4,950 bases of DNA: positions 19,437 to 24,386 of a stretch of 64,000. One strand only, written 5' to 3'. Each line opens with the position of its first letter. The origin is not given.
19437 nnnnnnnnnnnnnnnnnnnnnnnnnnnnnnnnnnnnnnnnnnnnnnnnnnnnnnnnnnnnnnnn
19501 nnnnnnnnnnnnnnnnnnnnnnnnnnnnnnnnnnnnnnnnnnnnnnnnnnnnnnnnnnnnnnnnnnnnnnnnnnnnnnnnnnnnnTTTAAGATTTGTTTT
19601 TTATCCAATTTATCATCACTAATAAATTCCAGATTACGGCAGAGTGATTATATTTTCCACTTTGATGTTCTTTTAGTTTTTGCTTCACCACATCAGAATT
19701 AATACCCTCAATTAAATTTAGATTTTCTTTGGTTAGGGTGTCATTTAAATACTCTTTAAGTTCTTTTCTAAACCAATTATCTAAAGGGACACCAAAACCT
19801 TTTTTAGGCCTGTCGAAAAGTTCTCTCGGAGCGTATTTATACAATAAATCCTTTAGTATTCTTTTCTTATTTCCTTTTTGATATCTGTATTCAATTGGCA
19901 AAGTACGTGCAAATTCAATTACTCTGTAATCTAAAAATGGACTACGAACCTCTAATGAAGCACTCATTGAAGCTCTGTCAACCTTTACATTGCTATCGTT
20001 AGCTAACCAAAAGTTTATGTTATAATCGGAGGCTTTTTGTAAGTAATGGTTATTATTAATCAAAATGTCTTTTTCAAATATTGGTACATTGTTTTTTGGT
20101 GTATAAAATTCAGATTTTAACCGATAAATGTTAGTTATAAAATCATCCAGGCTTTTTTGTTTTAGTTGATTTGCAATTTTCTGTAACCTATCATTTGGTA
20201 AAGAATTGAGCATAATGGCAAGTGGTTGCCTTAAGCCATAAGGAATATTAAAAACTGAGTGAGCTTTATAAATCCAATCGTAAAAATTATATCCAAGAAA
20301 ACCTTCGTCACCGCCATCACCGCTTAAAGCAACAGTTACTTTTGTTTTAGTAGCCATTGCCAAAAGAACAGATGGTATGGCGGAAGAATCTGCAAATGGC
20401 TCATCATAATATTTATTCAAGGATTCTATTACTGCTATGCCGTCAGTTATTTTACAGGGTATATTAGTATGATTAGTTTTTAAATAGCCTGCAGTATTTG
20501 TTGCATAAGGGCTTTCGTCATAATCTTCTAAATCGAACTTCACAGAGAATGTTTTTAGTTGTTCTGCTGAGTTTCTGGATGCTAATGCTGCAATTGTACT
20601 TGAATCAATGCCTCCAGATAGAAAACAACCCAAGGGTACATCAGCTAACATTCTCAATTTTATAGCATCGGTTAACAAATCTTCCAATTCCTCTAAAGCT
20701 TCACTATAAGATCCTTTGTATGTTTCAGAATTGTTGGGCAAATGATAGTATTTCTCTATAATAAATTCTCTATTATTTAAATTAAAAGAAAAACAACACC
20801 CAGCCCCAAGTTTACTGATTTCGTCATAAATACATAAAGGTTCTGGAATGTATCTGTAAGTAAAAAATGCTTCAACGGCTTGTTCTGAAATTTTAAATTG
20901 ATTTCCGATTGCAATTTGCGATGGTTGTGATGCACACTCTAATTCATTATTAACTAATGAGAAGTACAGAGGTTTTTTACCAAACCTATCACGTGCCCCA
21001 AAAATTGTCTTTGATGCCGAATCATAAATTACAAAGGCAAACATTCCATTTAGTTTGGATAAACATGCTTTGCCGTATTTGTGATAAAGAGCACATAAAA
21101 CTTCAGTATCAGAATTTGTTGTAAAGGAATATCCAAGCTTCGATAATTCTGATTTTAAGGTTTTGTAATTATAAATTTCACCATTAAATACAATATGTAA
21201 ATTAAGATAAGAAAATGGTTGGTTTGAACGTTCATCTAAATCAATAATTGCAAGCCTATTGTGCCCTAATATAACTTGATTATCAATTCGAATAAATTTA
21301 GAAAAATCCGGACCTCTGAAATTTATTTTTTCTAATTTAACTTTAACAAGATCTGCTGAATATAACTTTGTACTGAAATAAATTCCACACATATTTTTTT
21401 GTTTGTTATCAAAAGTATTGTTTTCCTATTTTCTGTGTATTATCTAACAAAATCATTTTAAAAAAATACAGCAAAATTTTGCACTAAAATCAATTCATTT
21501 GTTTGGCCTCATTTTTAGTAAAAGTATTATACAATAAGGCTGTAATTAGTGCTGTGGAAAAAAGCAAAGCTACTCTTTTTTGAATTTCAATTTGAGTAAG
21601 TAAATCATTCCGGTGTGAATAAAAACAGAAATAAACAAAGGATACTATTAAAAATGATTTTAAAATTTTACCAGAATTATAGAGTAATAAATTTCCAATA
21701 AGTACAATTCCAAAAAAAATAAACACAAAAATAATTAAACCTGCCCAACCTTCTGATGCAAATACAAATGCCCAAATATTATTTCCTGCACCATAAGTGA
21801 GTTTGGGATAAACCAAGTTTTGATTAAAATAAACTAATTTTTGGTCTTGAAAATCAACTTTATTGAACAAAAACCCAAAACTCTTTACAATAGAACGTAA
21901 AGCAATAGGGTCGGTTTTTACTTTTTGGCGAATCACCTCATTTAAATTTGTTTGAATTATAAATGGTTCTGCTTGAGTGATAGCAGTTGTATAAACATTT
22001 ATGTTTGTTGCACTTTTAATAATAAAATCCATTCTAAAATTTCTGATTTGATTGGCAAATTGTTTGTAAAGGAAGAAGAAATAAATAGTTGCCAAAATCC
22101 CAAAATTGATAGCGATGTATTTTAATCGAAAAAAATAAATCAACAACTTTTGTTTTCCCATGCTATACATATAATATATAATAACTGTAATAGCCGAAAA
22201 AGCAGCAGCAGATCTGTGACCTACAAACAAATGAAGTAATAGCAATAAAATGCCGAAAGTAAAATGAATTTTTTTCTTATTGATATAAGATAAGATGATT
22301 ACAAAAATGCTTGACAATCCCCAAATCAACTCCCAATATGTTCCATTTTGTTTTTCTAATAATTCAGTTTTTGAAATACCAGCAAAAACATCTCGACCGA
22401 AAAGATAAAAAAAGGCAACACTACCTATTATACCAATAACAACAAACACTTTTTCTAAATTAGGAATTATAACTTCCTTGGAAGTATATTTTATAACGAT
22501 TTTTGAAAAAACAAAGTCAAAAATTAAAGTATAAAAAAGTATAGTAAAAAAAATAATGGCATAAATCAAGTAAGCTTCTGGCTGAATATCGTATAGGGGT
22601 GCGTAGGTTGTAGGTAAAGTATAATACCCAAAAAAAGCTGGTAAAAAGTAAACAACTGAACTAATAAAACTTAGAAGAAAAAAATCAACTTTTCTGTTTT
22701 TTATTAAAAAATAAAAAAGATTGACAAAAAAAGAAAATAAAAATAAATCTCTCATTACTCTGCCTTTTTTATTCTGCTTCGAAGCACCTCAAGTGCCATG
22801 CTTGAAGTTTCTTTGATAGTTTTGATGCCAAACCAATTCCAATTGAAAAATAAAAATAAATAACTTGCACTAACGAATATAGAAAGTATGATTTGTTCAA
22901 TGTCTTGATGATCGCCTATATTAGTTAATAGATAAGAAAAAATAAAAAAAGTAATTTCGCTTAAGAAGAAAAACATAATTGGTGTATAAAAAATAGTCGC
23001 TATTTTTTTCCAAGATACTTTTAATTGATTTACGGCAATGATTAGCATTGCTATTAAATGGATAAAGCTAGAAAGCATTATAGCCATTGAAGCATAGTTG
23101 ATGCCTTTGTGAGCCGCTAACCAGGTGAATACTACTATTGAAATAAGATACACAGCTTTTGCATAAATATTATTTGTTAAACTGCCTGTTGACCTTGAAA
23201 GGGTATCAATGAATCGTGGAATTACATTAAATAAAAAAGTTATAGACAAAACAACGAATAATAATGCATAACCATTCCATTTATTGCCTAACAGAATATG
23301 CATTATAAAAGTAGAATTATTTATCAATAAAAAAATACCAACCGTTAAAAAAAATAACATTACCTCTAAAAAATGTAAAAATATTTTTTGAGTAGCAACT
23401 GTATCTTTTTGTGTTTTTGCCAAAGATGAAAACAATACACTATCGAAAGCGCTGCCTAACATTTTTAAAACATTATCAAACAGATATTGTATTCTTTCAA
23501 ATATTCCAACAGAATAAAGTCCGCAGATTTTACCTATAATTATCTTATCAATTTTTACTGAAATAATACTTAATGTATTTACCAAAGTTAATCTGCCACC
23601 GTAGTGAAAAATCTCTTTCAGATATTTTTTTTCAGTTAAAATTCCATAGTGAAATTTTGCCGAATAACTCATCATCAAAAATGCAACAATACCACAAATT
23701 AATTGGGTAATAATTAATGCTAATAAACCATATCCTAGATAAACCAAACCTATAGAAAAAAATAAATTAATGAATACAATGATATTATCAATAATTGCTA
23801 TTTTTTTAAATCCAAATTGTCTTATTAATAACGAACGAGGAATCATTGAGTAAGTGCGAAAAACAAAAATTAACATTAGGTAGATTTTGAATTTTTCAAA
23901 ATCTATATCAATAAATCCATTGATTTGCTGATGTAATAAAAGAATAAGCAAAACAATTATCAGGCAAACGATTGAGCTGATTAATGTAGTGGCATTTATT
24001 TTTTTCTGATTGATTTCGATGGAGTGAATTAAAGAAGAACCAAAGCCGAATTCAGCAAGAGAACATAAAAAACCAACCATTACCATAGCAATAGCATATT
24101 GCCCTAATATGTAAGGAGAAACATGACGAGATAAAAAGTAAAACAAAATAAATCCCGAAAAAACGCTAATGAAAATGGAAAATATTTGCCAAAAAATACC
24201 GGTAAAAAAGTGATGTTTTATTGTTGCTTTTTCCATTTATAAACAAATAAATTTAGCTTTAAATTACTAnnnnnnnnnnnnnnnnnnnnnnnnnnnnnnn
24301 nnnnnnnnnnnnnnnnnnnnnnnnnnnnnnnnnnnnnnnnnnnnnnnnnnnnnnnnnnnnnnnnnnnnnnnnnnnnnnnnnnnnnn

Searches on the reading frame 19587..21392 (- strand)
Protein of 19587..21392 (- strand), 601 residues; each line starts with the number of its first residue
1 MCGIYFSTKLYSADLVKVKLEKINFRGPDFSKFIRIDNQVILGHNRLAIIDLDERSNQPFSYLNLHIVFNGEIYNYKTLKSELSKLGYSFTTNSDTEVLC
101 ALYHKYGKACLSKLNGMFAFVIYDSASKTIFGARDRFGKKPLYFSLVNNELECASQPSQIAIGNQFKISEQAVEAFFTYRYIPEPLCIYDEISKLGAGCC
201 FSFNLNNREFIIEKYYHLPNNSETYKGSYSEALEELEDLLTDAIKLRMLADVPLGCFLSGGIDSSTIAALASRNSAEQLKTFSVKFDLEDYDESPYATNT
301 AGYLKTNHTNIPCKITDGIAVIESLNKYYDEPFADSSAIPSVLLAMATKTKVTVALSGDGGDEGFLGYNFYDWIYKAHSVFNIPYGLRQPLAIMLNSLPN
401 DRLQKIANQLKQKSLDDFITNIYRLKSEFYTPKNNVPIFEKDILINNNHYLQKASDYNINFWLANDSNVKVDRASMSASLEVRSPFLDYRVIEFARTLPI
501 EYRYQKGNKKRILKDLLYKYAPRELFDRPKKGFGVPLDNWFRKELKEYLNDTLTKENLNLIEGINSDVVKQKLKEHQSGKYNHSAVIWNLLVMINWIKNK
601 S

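Call 22: search_protein_families(library=pfam, proteins=[window:19587-21392:-], max_evalue=0.001)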
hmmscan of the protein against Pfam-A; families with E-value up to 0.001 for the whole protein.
window:19587-21392:- (601 aa): 4 families
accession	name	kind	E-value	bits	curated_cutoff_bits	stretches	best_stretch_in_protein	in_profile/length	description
PF00733.27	Asn_synthase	-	5.5e-94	316.2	21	1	235-596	1-352/354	Asparagine synthase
PF13522.11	GATase_6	-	2.3e-40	138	27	1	28-155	1-129/130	Glutamine amidotransferase domain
PF13537.11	GATase_7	-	2.1e-38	131.5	25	1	44-160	1-121/123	Glutamine amidotransferase domain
PF12481.13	DUF3700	-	1.2e-06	28.7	27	1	108-147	123-162/228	Aluminium induced protein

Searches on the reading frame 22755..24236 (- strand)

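Call 21: search_protein_families(library=pfam, proteins=[window:22755-24236:-], max_evalue=0.001)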
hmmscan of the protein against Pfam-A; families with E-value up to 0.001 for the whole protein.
window:22755-24236:- (493 aa): 2 families
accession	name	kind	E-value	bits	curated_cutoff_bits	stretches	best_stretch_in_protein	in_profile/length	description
PF13440.11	Polysacc_synt_3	-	2.5e-42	145.6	23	1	35-323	2-291/293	Polysaccharide biosynthesis protein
PF01943.22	Polysacc_synt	-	6e-17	62.4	28.2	1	13-269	4-267/274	Polysaccharide biosynthesis protein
